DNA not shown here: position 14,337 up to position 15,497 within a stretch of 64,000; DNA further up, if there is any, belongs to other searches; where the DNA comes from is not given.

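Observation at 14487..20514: Five-gene exopolysaccharide operon built around a hyaluronan/chitin-synthase-type GT2, bracketed by paralogous secreted proteins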

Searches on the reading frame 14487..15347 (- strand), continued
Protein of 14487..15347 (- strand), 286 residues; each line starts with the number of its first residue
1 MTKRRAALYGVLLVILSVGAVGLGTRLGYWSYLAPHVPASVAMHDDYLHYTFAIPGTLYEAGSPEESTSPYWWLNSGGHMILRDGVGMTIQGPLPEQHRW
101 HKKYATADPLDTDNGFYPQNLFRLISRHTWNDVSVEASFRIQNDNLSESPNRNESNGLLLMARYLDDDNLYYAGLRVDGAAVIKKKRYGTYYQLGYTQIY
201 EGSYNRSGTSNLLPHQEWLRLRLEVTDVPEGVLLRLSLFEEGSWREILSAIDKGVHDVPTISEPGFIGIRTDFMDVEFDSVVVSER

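Call 90: search_protein_families(library=pfam, proteins=[P0242, P0257, P0262, P0289, P0292, P0293, P0294, P0261, P0386], max_evalue=0.0001)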
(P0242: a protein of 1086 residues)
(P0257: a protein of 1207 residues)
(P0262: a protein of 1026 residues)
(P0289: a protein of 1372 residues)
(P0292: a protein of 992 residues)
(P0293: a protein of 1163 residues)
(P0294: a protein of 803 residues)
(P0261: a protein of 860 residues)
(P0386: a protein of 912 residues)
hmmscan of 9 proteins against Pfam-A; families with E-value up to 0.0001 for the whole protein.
P0242 (1086 aa): 2 families
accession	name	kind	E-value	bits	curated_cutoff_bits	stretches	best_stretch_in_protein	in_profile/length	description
PF00150.24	Cellulase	-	3.1e-14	53.6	23.5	1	457-766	4-271/272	Cellulase (glycosyl hydrolase family 5)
PF13115.11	YtkA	-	2.1e-05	25.5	25.9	1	302-386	3-83/85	YtkA-like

P0257 (1207 aa): 3 families
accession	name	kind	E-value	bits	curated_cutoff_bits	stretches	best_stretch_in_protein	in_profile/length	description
PF01522.26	Polysacc_deac_1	-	7.7e-10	39.2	23.1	1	381-526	3-112/124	Polysaccharide deacetylase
PF18911.6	PKD_4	-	1.5e-09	38.2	27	1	777-856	4-76/85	PKD domain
PF00801.26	PKD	-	2.8e-05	24.5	23.5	0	926-951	50-75/80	PKD domain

P0262 (1026 aa): 3 families
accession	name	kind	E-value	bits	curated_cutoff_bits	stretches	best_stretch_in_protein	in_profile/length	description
PF01341.22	Glyco_hydro_6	-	9e-49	167.4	27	1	449-694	11-300/305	Glycosyl hydrolases family 6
PF16403.11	Bact_surface_Ig-like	-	5.8e-15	55.5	27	1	336-405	1-71/71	Bacterial surface protein, Ig-like domain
PF01471.23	PG_binding_1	-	5.4e-09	36.5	23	1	887-929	1-43/57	Putative peptidoglycan binding domain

P0289 (1372 aa): 3 families
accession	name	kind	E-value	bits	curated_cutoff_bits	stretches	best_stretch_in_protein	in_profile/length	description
PF07940.18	Hepar_II_III_C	-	2.8e-27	96.2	24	1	389-566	8-193/237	Heparinase II/III-like, C-terminal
PF16889.11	Hepar_II_III_N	-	2.1e-17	63.9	22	1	99-351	55-315/340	Heparinase II/III N-terminus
PF01522.26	Polysacc_deac_1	-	1.2e-10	41.9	23.1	1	840-966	5-119/124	Polysaccharide deacetylase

P0292 (992 aa): 3 families
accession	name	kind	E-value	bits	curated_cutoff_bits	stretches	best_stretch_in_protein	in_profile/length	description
PF01341.22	Glyco_hydro_6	-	2.4e-53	182.4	27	1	419-668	9-300/305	Glycosyl hydrolases family 6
PF16403.11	Bact_surface_Ig-like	-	1e-14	54.7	27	1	307-377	1-71/71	Bacterial surface protein, Ig-like domain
PF01471.23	PG_binding_1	-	8.5e-08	32.7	23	1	917-961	1-43/57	Putative peptidoglycan binding domain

P0293 (1163 aa): 3 families
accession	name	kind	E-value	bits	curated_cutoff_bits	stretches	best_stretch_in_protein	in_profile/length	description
PF07940.18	Hepar_II_III_C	-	3.7e-30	105.6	24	1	346-520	3-187/237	Heparinase II/III-like, C-terminal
PF16889.11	Hepar_II_III_N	-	4.8e-23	82.5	22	1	32-330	29-333/340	Heparinase II/III N-terminus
PF01522.26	Polysacc_deac_1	-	5.9e-10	39.6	23.1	1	636-758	4-117/124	Polysaccharide deacetylase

P0294 (803 aa): 2 families
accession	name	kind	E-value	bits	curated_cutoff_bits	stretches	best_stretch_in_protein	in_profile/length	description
PF01341.22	Glyco_hydro_6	-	3.5e-46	158.8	27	1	536-781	11-300/305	Glycosyl hydrolases family 6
PF00188.32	CAP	-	1.8e-23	84.1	21.1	1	349-460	1-117/117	Cysteine-rich secretory protein family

P0261 (860 aa): 0 families

P0386 (912 aa): 1 family
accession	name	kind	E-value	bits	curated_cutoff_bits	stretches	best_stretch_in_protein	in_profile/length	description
PF01522.26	Polysacc_deac_1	-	7e-15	55.5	23.1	1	129-270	3-110/124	Polysaccharide deacetylase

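Call 91: list_cluster_members(proteins=[P0289, P0293, P0262, P0292, P0294, P0242, P0257, P0386, P0241])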
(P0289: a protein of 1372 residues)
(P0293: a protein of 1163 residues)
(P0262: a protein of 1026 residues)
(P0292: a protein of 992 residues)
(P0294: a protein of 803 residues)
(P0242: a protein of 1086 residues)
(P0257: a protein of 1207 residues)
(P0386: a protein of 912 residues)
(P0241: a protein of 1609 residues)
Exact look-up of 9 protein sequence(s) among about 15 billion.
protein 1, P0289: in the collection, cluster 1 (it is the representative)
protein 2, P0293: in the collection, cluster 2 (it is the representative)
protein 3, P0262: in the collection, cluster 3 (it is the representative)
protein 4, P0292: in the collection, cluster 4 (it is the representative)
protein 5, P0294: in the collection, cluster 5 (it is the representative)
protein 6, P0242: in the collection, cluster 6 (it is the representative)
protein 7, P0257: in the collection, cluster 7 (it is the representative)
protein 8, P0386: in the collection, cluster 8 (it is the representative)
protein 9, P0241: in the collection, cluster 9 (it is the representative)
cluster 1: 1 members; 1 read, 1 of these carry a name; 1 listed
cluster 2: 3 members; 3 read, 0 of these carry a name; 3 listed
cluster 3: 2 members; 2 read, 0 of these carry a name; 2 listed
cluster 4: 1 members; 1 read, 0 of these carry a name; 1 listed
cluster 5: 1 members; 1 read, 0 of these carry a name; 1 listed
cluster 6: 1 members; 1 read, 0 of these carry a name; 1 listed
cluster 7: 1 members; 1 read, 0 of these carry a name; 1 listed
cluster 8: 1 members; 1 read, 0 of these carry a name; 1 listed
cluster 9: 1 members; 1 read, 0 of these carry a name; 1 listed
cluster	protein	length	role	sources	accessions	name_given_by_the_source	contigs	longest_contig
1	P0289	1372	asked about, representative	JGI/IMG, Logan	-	hypothetical protein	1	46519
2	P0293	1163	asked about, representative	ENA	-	-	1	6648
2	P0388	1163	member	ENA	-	-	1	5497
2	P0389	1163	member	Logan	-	-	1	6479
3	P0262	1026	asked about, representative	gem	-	-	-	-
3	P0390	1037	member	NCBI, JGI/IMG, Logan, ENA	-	-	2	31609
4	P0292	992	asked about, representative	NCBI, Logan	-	-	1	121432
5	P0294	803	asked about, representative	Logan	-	-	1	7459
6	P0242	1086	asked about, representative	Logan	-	-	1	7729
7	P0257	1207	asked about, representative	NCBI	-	-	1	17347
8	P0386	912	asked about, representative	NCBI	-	-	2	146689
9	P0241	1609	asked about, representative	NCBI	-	-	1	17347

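Call 93: find_encoding_contigs(protein=P0289, flank=8000, max_places=1)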
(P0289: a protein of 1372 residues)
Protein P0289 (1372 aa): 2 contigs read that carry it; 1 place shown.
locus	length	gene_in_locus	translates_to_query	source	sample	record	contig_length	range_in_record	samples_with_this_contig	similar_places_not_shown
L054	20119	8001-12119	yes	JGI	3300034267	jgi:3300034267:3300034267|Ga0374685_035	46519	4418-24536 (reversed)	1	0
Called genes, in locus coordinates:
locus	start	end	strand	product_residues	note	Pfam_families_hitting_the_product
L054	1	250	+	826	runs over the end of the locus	PF00133:tRNA-synt_1, PF01921:tRNA-synt_1f (faint), PF01406:tRNA-synt_1e (faint), PF09334:tRNA-synt_1g, PF13603:tRNA-synt_1_2, PF00133:tRNA-synt_1, PF09334:tRNA-synt_1g, PF08264:Anticodon_1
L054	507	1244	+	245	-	PF14520:HHH_5 (faint), PF10531:SLBB, PF00633:HHH (weak), PF12836:HHH_3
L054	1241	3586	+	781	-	PF13567:DUF4131, PF03772:Competence, PF00753:Lactamase_B, PF12706:Lactamase_B_2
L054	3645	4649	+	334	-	PF06144:DNA_pol3_delta, PF21694:DNA_pol3_delta_C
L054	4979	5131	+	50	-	-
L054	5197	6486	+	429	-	PF01210:NAD_Gly3P_dh_N (faint), PF03446:NAD_binding_2 (weak), PF03721:UDPG_MGDP_dh_N, PF00984:UDPG_MGDP_dh, PF03720:UDPG_MGDP_dh_C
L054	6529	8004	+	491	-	PF00535:Glycos_transf_2, PF13641:Glyco_tranf_2_3, PF01644:Chitin_synth_1 (weak), PF03142:Chitin_synth_2, PF13632:Glyco_trans_2_3 (faint)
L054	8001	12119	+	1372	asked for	PF16889:Hepar_II_III_N, PF07940:Hepar_II_III_C, PF01522:Polysacc_deac_1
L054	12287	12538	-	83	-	-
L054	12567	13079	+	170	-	PF21694:DNA_pol3_delta_C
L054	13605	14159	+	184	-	-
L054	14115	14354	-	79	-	-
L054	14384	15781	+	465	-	PF02706:Wzz, PF13807:GNVR (weak), PF10609:ParA, PF13614:AAA_31, PF01656:CbiA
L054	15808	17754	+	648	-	PF13196:DUF4012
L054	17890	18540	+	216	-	PF04203:Sortase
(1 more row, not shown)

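Call 94: find_encoding_contigs(protein=P0292, flank=8000, max_places=1)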
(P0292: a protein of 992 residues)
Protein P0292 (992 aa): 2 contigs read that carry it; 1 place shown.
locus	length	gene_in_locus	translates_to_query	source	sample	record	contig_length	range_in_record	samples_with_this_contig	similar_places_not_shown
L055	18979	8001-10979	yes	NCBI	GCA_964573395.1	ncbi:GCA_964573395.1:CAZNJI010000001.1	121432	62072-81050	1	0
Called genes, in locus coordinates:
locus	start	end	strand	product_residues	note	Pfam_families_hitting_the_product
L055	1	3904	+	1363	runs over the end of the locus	PF07995:GSDH, PF00801:PKD, PF18911:PKD_4, PF19077:Big_13 (faint), PF07705:CARDB (faint), PF02018:CBM_4_9 (weak), PF17957:Big_7, PF13385:Laminin_G_3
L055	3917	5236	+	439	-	PF13506:Glyco_transf_21, PF00535:Glycos_transf_2, PF10111:Glyco_tranf_2_2 (weak), PF13641:Glyco_tranf_2_3, PF03142:Chitin_synth_2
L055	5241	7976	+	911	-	PF01522:Polysacc_deac_1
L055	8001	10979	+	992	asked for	PF16403:Bact_surface_Ig-like, PF01341:Glyco_hydro_6, PF01471:PG_binding_1 (weak)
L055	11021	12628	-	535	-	PF13448:DUF4114, PF01471:PG_binding_1 (weak)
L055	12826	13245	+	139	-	PF04138:GtrA_DPMS_TM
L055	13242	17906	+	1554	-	PF00535:Glycos_transf_2, PF00535:Glycos_transf_2, PF13641:Glyco_tranf_2_3, PF13632:Glyco_trans_2_3, PF13439:Glyco_transf_4, PF13579:Glyco_trans_4_4, PF20706:GT4-conflict, PF00534:Glycos_transf_1, +3 more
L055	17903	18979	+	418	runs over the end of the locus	PF04230:PS_pyruv_trans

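Call 95: find_encoding_contigs(protein=P0293, flank=8000, max_places=2)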
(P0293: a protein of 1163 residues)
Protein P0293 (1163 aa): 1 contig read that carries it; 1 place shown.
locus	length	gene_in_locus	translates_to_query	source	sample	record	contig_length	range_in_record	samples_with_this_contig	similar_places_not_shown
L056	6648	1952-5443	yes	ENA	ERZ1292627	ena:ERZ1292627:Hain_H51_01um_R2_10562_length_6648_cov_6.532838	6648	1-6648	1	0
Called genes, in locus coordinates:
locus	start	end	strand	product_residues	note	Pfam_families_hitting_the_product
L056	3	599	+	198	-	?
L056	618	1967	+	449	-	PF00535:Glycos_transf_2, PF10111:Glyco_tranf_2_2 (weak), PF13641:Glyco_tranf_2_3, PF01644:Chitin_synth_1, PF03142:Chitin_synth_2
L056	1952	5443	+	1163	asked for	PF16889:Hepar_II_III_N, PF07940:Hepar_II_III_C, PF01522:Polysacc_deac_1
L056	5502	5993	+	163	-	PF13274:SocA_Panacea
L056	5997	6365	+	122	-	-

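Call 96: find_encoding_contigs(protein=P0242, flank=8000, max_places=1)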
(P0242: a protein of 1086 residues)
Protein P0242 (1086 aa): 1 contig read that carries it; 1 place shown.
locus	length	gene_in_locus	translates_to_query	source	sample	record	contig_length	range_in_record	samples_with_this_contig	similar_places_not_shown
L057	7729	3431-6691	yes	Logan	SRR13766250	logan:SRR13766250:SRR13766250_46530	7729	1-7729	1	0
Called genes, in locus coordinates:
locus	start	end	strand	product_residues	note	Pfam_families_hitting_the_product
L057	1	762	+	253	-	?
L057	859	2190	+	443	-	PF13506:Glyco_transf_21, PF13641:Glyco_tranf_2_3, PF00535:Glycos_transf_2, PF10111:Glyco_tranf_2_2, PF03142:Chitin_synth_2, PF01644:Chitin_synth_1 (weak), PF13632:Glyco_trans_2_3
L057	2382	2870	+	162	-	-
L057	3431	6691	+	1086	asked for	PF13115:YtkA (faint), PF26410:GH5_mannosidase, PF00150:Cellulase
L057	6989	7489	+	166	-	PF02643:DUF192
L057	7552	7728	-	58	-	?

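Call 97: find_encoding_contigs(protein=P0390, flank=8000, max_places=1)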
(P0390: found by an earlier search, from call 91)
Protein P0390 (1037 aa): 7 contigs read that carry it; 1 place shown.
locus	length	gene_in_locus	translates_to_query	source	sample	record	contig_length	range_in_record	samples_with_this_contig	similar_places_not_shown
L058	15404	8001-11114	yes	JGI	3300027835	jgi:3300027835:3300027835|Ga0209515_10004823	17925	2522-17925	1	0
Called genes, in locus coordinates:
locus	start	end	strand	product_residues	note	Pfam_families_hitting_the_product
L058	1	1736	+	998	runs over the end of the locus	PF13620:CarboxypepD_reg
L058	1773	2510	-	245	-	PF13641:Glyco_tranf_2_3, PF00535:Glycos_transf_2, PF10111:Glyco_tranf_2_2 (weak)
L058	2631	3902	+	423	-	PF13506:Glyco_transf_21 (weak), PF00535:Glycos_transf_2, PF10111:Glyco_tranf_2_2, PF13641:Glyco_tranf_2_3, PF01644:Chitin_synth_1, PF03142:Chitin_synth_2, PF13632:Glyco_trans_2_3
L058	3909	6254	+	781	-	PF01522:Polysacc_deac_1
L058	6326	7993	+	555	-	PF01522:Polysacc_deac_1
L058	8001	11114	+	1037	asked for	PF16403:Bact_surface_Ig-like, PF01341:Glyco_hydro_6, PF01471:PG_binding_1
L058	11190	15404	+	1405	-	?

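Call 105: find_related_loci(query=A4, collection=metagenome_contigs, flank=7000)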
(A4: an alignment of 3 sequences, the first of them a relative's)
Query A4 (540 aa) in metagenome_contigs; peptide patterns used: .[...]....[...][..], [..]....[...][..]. (x = any residue, [..] = any of these).
196 stretches matched a pattern; 10 encode a relative of the query (tblastn E <= 1e-3); 10 distinct loci.
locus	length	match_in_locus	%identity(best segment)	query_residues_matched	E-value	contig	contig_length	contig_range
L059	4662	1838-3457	58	1-540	0e+0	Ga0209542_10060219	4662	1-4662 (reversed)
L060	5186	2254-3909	54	2-540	0e+0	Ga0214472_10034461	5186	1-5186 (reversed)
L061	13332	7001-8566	58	19-540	0e+0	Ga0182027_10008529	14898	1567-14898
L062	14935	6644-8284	54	1-538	0e+0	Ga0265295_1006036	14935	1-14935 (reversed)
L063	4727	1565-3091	56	30-538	0e+0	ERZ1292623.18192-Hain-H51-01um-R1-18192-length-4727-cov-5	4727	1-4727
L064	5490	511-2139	51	1-540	0e+0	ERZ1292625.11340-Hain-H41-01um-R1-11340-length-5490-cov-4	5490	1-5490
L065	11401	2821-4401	41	19-539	1e-125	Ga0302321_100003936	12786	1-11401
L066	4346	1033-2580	41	30-539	1e-113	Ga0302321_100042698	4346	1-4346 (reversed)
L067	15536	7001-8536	35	28-533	3e-105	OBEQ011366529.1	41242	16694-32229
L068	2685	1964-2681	40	27-261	1e-43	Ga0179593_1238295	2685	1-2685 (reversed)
